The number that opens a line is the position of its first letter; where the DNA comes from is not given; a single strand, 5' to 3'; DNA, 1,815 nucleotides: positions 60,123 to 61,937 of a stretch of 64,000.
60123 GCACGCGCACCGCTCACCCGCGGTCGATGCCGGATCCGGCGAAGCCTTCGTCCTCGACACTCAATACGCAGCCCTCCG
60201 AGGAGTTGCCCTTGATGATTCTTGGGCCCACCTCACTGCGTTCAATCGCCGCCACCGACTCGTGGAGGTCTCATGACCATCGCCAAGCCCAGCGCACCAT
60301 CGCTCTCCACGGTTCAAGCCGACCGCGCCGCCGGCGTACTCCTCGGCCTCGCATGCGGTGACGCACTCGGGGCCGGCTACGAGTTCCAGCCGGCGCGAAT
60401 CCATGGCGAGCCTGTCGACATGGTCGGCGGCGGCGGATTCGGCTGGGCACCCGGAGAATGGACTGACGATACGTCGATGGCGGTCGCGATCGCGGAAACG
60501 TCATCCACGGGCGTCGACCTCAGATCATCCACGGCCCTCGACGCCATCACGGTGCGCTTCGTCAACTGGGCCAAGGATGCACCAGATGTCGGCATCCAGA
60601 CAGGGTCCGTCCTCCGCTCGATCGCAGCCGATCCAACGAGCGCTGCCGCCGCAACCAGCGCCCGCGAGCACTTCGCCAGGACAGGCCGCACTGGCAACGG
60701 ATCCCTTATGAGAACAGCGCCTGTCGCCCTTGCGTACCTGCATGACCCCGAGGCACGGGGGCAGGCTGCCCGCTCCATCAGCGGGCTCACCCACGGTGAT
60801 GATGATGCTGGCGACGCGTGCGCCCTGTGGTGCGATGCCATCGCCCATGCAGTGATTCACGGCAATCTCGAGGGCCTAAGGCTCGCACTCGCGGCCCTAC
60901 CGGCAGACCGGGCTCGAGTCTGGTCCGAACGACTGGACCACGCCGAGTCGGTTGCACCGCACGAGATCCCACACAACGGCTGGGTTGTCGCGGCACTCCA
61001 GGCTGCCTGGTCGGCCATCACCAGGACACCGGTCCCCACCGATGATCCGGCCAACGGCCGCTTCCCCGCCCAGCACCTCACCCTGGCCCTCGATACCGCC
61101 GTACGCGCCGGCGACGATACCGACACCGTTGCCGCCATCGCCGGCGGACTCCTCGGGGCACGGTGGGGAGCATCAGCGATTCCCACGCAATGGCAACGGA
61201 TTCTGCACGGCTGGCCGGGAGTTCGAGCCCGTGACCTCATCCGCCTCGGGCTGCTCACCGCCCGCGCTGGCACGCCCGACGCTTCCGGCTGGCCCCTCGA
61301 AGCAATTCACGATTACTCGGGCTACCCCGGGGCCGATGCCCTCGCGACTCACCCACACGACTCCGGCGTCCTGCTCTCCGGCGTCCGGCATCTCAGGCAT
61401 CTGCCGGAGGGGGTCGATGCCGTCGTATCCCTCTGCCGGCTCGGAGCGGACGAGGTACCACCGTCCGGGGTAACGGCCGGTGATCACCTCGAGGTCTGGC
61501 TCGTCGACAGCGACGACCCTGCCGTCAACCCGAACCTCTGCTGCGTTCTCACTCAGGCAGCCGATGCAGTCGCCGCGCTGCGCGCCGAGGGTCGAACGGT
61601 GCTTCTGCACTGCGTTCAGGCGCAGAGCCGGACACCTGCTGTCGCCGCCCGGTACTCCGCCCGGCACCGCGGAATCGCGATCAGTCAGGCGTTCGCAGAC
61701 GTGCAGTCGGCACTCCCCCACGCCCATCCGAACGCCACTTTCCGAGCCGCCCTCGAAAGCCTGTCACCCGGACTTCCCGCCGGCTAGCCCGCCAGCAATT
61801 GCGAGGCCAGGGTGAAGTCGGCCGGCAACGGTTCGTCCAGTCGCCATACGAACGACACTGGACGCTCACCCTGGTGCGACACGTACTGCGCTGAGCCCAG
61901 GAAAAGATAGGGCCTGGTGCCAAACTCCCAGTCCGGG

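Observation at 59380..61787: Translationally coupled ARPP-like protein plus ARG::CX5R-phosphatase fusion: an uncharacterised ADP-ribose/NAD-derived nucleotide module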

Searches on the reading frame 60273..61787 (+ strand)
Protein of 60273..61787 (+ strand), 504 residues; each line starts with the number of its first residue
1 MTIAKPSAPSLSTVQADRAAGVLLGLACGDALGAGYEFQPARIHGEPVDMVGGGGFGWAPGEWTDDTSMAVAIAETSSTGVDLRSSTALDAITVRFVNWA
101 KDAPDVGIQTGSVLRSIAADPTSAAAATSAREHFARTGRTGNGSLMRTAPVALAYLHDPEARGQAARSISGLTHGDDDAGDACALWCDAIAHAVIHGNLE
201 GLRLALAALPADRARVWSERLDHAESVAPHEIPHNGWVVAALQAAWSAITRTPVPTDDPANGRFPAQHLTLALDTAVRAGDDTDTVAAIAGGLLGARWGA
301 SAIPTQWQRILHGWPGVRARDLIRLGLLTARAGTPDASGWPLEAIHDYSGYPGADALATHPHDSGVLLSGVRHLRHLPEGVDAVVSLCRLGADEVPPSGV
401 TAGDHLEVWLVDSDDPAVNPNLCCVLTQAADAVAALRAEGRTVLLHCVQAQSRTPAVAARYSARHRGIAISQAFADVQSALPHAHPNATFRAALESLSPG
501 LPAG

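Call 5: search_protein_families(library=pfam, proteins=[window:60273-61787:+], max_evalue=0.1)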
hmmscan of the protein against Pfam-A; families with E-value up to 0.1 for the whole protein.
window:60273-61787:+ (504 aa): 2 families
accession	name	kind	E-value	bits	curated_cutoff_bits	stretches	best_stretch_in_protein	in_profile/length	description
PF03747.19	ADP_ribosyl_GH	-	5.4e-52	177.7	26.2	1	21-305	1-286/287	ADP-ribosylglycohydrolase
PF00782.25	DSPc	-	1.2e-07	32.1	33.5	1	417-494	50-127/133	Dual specificity phosphatase, catalytic domain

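Call 6: search_protein_families(library=padloc, proteins=[window:60273-61787:+], max_evalue=0.01)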
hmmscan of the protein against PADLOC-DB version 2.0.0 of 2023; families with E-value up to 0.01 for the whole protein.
window:60273-61787:+ (504 aa): 0 families

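Call 7: search_protein_families(library=ncbifam, proteins=[window:60273-61787:+], max_evalue=0.01)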
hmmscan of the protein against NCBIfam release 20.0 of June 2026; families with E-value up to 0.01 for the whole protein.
window:60273-61787:+ (504 aa): 3 families
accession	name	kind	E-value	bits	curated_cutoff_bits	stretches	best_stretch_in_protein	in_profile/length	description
NF041672.1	ADPriboarghdlase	equivalog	9e-33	113.5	490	1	13-309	64-340/361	ADP-ribosylarginine hydrolase Tri1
TIGR02662.1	dinitro_DRAG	equivalog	1.8e-23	83.1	337.05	1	17-311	3-267/287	ADP-ribosyl-[dinitrogen reductase] hydrolase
NF008966.0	PRK12311.1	equivalog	0.0083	15.3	526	1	169-197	197-225/334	30S ribosomal protein S2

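Call 20: find_homologous_proteins(query=window:60273-61784:+, max_evalue=0.00001)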
Query window:60273-61784:+ (504 aa): 6822 proteins with E <= 0.00001 among 8000 candidates; the best 120 are listed.
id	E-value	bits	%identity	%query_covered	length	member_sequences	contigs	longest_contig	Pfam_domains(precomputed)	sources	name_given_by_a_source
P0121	0.0e+0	1100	99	100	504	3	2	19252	PF03747.20,PF00782.26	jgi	jgi:ADP-ribosyl-[dinitrogen reductase] hydrolase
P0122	4.9e-293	991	89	100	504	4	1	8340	PF03747.20,PF00782.26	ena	-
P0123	5.2e-277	938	84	100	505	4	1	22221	PF03747.20,PF00782.26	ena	-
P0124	4.6e-274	928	83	99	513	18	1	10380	PF03747.20,PF00782.26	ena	-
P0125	8.6e-236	802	74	99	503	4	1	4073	PF03747.20,PF00782.26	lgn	-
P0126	4.4e-234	796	73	99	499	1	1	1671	PF03747.20,PF00782.26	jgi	jgi:ADP-ribosylglycohydrolase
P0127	9.7e-234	795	75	96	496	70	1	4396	PF03747.20,PF00782.26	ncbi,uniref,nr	ncbi:MAG: ADP-ribosylglycohydrolase family protein [Actinobacteria bacterium]|uniref:Unannotated pro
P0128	1.9e-232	791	72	99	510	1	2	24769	PF03747.20,PF00782.26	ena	-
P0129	7.2e-232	789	75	96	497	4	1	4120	PF03747.20,PF00782.26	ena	-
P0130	1.6e-231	788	75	96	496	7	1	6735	PF03747.20,PF00782.26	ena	-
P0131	1.8e-230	784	74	96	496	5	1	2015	PF03747.20,PF00782.26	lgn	-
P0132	1.3e-226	771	71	99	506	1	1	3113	PF03747.20,PF00782.26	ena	-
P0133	4.3e-226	770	71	99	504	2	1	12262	PF03747.20,PF00782.26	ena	-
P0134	7.6e-222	756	69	99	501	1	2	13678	PF03747.20,PF00782.26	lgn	-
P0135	7.2e-216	736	69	97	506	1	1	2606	PF03747.20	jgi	jgi:ADP-ribosylglycohydrolase/predicted protein tyrosine phosphatase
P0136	7.2e-214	729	69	97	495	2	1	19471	PF03747.20,PF00782.26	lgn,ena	-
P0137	2.3e-211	721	67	97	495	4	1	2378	PF03747.20,PF00782.26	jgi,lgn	jgi:ADP-ribosylglycohydrolase/protein-tyrosine phosphatase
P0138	2.1e-207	708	68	98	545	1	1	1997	PF03747.20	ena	-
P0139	1.7e-206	705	67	97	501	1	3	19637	PF03747.20,PF00782.26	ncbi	ncbi:MAG: ADP-ribosylglycohydrolase family protein [Streptosporangiaceae bacterium]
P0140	1.7e-206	705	67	97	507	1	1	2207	PF03747.20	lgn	-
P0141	6.2e-202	690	65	99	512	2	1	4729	PF03747.20,PF00782.26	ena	-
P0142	4.5e-201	687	66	97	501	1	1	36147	PF03747.20,PF00782.26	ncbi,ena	ncbi:MAG: ADP-ribosylglycohydrolase family protein [Actinomycetes bacterium]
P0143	1.0e-198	679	65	97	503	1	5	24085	PF03747.20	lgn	-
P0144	2.2e-197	675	66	99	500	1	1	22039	PF03747.20,PF00782.26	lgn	-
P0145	2.8e-197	675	63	98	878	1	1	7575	PF03747.20,PF00782.26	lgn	-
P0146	2.9e-196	671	65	98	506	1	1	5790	PF03747.20,PF00782.26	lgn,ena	-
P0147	4.2e-196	671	65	98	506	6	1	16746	PF03747.20,PF00782.26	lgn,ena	-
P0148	2.4e-194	665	65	99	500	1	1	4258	PF03747.20,PF00782.26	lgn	-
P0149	3.9e-194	664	65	98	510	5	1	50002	PF03747.20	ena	-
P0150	2.5e-193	662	65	98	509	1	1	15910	PF03747.20,PF00782.26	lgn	-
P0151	1.3e-191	656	89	66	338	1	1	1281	PF03747.20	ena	-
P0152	2.7e-191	655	88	67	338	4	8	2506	PF03747.20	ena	-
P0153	3.0e-191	655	65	97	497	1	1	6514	PF03747.20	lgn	-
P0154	1.3e-190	653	65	97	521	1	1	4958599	PF03747.20,PF00782.26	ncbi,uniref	ncbi:ADP-ribosylglycohydrolase family protein [Pengzhenrongella phosphoraccumulans]|uniref:ADP-ribos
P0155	5.6e-190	651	64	98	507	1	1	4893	PF03747.20,PF00782.26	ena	-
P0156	6.9e-190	650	64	98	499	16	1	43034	PF03747.20,PF00782.26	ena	-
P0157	1.3e-189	649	65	96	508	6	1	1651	PF03747.20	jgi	-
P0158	2.3e-189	649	64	99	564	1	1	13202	PF03747.20,PF00782.26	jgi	jgi:ADP-ribosylglycohydrolase/predicted protein tyrosine phosphatase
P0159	2.2e-188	645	65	97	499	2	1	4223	PF03747.20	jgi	jgi:ADP-ribosyl-[dinitrogen reductase] hydrolase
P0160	2.3e-188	645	88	67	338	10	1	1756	PF03747.20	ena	-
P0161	8.7e-188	643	63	97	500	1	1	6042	PF03747.20,PF00782.26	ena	-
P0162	1.6e-187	643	64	97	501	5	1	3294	PF03747.20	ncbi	-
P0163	1.6e-187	643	62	99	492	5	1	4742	PF03747.20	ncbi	-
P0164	1.9e-187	642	88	66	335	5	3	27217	PF03747.20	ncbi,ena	-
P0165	2.3e-187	642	65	97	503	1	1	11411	PF03747.20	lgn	-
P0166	4.0e-187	641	63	97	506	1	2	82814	PF03747.20,PF00782.26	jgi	jgi:ADP-ribosylglycohydrolase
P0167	6.2e-187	641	64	97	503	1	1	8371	PF03747.20,PF00782.26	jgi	jgi:ADP-ribosyl-[dinitrogen reductase] hydrolase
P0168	1.4e-185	636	62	98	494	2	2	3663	PF03747.20,PF00782.26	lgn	-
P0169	2.9e-184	632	62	97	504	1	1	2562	PF03747.20,PF00782.26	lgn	-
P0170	4.6e-184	631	62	97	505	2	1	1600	PF03747.20,PF00782.26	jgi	jgi:ADP-ribosyl-[dinitrogen reductase] hydrolase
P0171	6.1e-184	631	63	97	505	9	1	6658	PF03747.20,PF00782.26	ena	-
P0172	6.2e-184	631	62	97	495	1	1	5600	PF03747.20,PF00782.26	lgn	-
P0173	2.6e-183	629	62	99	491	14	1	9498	PF03747.20,PF00782.26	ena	-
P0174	6.7e-183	627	64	96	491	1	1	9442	PF03747.20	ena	-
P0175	8.9e-183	627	63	95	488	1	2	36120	PF03747.20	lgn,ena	-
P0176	1.2e-182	626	63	97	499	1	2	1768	PF03747.20,PF00782.26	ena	-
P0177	1.8e-182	626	63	97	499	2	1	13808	PF03747.20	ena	-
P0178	2.0e-182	626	62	97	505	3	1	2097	PF03747.20,PF00782.26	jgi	jgi:ADP-ribosyl-[dinitrogen reductase] hydrolase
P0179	2.9e-182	625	64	95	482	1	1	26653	PF03747.20,PF00782.26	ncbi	-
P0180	9.9e-182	623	64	97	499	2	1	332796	PF03747.20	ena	-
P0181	1.1e-180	620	62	97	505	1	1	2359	PF03747.20,PF00782.26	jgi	jgi:ADP-ribosyl-[dinitrogen reductase] hydrolase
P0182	1.5e-180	620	63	96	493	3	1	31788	PF03747.20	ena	-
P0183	3.0e-180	619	62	97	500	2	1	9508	PF03747.20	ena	-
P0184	3.1e-180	618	63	97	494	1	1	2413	PF03747.20,PF00782.26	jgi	jgi:ADP-ribosyl-[dinitrogen reductase] hydrolase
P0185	8.2e-180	617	62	97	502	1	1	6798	PF03747.20,PF00782.26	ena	-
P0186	1.2e-179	617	63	96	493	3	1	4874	PF03747.20,PF00782.26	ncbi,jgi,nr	ncbi:MAG: ADP-ribosylglycohydrolase family protein [Actinomycetia bacterium]|jgi:ADP-ribosylglycohyd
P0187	2.1e-179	616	63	97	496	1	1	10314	PF03747.20,PF00782.26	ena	-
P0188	2.1e-179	616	61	98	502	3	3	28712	PF03747.20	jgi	jgi:ADP-ribosyl-[dinitrogen reductase] hydrolase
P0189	2.4e-179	616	62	97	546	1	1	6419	PF03747.20,PF00782.26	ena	-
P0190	2.5e-179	616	63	97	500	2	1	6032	PF03747.20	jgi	jgi:ADP-ribosyl-[dinitrogen reductase] hydrolase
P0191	3.1e-179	615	62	97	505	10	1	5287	PF03747.20,PF00782.26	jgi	jgi:ADP-ribosyl-[dinitrogen reductase] hydrolase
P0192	9.2e-179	614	62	91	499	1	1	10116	PF03747.20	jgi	jgi:ADP-ribosyl-[dinitrogen reductase] hydrolase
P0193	1.1e-178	613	62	97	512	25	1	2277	PF03747.20,PF00782.26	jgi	-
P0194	1.2e-178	613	60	97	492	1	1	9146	PF03747.20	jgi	jgi:ADP-ribosyl-[dinitrogen reductase] hydrolase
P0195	1.3e-178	613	62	97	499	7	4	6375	PF03747.20,PF00782.26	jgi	jgi:ADP-ribosyl-[dinitrogen reductase] hydrolase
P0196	3.0e-178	612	63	89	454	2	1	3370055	PF03747.20,PF00782.26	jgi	jgi:ADP-ribosylglycohydrolase/protein-tyrosine phosphatase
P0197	5.3e-178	611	60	98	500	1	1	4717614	PF03747.20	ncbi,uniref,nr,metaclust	ncbi:ADP-ribosylglycohydrolase [Friedmanniella luteola]|uniref:ADP-ribosylglycohydrolase n=1 Tax=Fri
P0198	7.0e-178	611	62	96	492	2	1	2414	PF03747.20,PF00782.26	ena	-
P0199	7.7e-178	611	64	92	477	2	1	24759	PF03747.20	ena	-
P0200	8.5e-178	610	62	97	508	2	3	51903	PF03747.20,PF00782.26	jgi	jgi:ADP-ribosylglycohydrolase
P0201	1.8e-177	609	60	96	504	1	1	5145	PF03747.20,PF00782.26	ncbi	-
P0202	2.1e-177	609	63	97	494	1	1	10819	PF03747.20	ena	-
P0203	2.2e-177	609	60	97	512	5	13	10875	PF03747.20,PF00782.26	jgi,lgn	-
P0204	1.0e-176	607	65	88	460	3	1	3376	PF03747.20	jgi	jgi:ADP-ribosylglycohydrolase/predicted protein tyrosine phosphatase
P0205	1.3e-176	607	62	97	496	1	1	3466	PF03747.20,PF00782.26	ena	-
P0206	2.4e-176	606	63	96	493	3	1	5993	PF03747.20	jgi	-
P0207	2.9e-176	605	61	97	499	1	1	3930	PF03747.20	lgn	-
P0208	4.4e-176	605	62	96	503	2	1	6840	PF03747.20,PF00782.26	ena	-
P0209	4.8e-176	605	61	97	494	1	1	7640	PF03747.20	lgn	-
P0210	5.1e-176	605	61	97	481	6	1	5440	PF03747.20,PF00782.26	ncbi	ncbi:MAG: ADP-ribosylglycohydrolase family protein [Actinomycetes bacterium]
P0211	8.6e-176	604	62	98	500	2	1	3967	PF03747.20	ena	-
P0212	1.1e-175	604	63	96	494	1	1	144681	PF03747.20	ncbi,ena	-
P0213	1.7e-175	603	62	97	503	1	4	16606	PF03747.20,PF00782.26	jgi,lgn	-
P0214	2.3e-175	602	62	97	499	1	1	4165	PF03747.20,PF00782.26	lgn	-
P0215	2.8e-175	602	60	96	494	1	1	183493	PF03747.20,PF00782.26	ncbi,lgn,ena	-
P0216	3.4e-175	602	61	97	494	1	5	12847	PF03747.20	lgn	-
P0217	4.2e-175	602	61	97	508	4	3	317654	PF03747.20,PF00782.26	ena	-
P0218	4.5e-175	601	64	96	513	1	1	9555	PF03747.20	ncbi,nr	ncbi:MAG: draG 1 [Friedmanniella sp.]|nr:draG 1 [Friedmanniella sp.]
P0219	5.3e-175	601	61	97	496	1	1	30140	PF03747.20,PF00782.26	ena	-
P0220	1.0e-174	600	60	97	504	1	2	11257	PF03747.20,PF00782.26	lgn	-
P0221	2.8e-174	599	62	97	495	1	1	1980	PF03747.20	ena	-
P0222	3.9e-174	598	61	97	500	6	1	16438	PF03747.20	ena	-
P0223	7.0e-174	598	58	99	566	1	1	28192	PF03747.20,PF00782.26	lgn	-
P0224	2.6e-173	596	62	93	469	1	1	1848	PF03747.20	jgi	jgi:ADP-ribosylglycohydrolase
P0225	3.9e-173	595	60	99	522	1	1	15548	PF03747.20,PF00782.26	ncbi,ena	-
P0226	6.6e-173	594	62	97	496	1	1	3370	PF03747.20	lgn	-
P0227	1.3e-172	593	61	96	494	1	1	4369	PF03747.20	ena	-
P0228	1.3e-172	593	62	95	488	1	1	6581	PF03747.20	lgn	-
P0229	2.3e-172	593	60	96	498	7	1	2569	PF03747.20,PF00782.26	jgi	jgi:ADP-ribosyl-[dinitrogen reductase] hydrolase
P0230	3.9e-172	592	61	97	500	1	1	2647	PF03747.20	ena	-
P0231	4.2e-172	592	61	97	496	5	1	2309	PF03747.20,PF00782.26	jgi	jgi:ADP-ribosyl-[dinitrogen reductase] hydrolase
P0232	1.3e-171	590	61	97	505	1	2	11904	PF03747.20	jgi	jgi:ADP-ribosyl-[dinitrogen reductase] hydrolase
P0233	2.5e-171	589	60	97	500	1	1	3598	PF03747.20,PF00782.26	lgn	-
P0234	2.7e-171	589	62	97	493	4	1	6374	PF03747.20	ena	-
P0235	2.8e-171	589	61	97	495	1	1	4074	PF03747.20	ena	-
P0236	3.7e-171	589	62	97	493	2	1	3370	PF03747.20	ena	-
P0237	4.1e-171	588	61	97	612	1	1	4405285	PF03747.20,PF00782.26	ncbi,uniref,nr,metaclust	ncbi:ADP-ribosylglycohydrolase [Microlunatus sagamiharensis]|uniref:ADP-ribosylglycohydrolase n=1 Ta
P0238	6.9e-171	588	60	97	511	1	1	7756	PF03747.20,PF00782.26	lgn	-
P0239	1.2e-170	587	60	98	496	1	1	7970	PF03747.20,PF00782.26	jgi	jgi:ADP-ribosyl-[dinitrogen reductase] hydrolase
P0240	1.4e-170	587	61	97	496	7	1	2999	PF03747.20,PF00782.26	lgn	-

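Call 26: search_solved_structures(query=window:60273-61784:+, max_evalue=0.01, show_alignments=2)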
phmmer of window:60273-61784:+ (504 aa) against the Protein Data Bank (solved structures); distinct sequences matched with E-value up to 0.01: 24.
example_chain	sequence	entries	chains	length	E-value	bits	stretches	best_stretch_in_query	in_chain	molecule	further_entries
2cwc_A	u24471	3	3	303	1.3e-21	80.3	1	16-318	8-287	ADP-ribosylglycohydrolase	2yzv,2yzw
6dre_A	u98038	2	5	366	3.3e-20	75.7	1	15-308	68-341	ADP-ribosyl-(Dinitrogen reductase) hydrolase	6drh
2woc_A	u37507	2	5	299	2.2e-17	66.4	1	16-198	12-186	ADP-RIBOSYL-[DINITROGEN REDUCTASE] GLYCOHYDROLASE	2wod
2woe_A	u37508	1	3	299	4.7e-17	65.3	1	16-198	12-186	ADP-RIBOSYL-[DINITROGEN REDUCTASE] GLYCOHYDROLASE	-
3g9d_A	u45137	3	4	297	7.4e-16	61.3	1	17-198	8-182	Dinitrogenase reductase activating glucohydrolase | Dinitrogenase reductase activacting glicohydrolase | ADP-ribosyl-(Dinitrogen reductase) hydrolase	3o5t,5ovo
9rfd_A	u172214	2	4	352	1.3e-12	50.7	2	212-315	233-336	ADP-ribosylhydrolase ARH3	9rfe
2foz_A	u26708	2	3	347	1.3e-12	50.6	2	212-315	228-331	ADP-ribosylhydrolase like 2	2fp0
5zqy_A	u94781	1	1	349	1.4e-12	50.5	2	212-315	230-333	Poly(ADP-ribose) glycohydrolase ARH3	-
6d36_C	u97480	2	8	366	1.4e-12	50.5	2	212-315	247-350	Poly(ADP-ribose) glycohydrolase ARH3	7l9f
2g4k_A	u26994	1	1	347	1.5e-12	50.4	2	212-315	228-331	ADP-ribosylhydrolase 3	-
7akr_AAA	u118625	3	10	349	3.1e-12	49.3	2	212-315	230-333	ADP-ribose glycohydrolase ARH3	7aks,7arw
6d3a_C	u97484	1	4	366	4.9e-12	48.7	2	212-315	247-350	Poly(ADP-ribose) glycohydrolase ARH3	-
2qty_A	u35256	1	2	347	6.5e-12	48.3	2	17-186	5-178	Poly(ADP-ribose) glycohydrolase ARH3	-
7l9h_C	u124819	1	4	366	1.2e-11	47.4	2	212-315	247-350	ADP-ribose glycohydrolase ARH3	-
7l9i_C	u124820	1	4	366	1.8e-11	46.9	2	18-196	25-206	ADP-ribose glycohydrolase ARH3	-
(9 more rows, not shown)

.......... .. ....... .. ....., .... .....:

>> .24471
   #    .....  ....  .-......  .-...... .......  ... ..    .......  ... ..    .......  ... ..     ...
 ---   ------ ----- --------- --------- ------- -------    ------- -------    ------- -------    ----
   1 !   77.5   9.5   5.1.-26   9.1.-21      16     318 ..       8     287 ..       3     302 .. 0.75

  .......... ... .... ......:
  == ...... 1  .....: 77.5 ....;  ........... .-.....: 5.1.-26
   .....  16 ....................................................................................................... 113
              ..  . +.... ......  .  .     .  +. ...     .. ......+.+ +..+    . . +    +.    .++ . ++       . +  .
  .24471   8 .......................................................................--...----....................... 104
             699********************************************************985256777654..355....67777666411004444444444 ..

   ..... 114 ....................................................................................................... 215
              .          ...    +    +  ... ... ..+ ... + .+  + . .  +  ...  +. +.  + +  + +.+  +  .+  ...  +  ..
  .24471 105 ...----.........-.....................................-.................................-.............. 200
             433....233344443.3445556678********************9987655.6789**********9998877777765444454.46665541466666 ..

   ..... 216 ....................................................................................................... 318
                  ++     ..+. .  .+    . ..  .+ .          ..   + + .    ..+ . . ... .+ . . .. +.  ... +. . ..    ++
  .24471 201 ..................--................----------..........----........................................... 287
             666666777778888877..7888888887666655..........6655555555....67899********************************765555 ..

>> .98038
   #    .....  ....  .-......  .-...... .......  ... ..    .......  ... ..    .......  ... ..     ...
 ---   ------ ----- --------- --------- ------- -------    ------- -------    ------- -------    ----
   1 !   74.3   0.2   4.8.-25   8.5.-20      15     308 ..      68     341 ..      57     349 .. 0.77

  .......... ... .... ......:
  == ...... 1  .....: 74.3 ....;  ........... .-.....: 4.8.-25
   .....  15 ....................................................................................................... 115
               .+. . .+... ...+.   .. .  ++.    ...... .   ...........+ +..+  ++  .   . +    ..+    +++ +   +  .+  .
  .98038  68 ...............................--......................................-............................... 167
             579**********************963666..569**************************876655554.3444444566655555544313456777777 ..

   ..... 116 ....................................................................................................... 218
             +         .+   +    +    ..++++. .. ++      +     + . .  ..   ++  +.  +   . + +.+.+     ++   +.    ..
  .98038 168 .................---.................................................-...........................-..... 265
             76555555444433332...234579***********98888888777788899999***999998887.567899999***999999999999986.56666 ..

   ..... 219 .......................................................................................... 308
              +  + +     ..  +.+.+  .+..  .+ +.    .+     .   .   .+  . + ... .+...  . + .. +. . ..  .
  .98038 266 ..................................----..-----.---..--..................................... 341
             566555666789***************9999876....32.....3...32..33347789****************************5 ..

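Call 33: predict_structure(alignment_id=A3)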
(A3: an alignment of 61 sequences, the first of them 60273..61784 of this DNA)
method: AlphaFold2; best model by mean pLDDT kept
length: 504 residues; sequences in the alignment: 61
mean_pLDDT: 94.5   pTM: 0.94
mean pLDDT of the five models: 94.5, 94.3, 93.7, 93.3, 92.5
residues with pLDDT >= 90: 461; 70-90: 30; 50-70: 5; < 50: 8
segments of 3 or more residues with pLDDT < 50: 1-4, 501-504
pLDDT, mean of each block of 10 residues (from residue 1): 54 97 98 93 93 91 95 97 98 96 89 96 98 93 93 97 98 94 98 98 97 96 98 93 98 97 97 96 95 99 96 95 98 94 93 94 98 95 97 94 95 94 98 98 97 97 97 96 95 89 42
secondary structure, 60 per line:
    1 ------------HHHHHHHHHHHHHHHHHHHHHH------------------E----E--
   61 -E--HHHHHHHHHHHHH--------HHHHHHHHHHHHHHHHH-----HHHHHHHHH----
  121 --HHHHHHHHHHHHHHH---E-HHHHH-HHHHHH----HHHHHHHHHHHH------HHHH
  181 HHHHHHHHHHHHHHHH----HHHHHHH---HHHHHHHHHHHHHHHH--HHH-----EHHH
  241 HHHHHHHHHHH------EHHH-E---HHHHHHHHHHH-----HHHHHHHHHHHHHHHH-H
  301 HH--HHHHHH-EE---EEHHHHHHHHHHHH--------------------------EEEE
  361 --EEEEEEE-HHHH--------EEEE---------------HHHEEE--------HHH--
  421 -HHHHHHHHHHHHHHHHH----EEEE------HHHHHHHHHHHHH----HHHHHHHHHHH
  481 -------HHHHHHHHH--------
elements in order: H13-34 H65-77 H86-102 H108-116 H123-137 H143-147 H149-154 H159-170 H177-196 H201-207 H211-226 H238-251 H267-277 H283-298 H305-310 H319-330 E357-360 E363-369 H371-374 E383-386 E405-407 H422-438 E443-446 H453-465 H470-480 H488-496
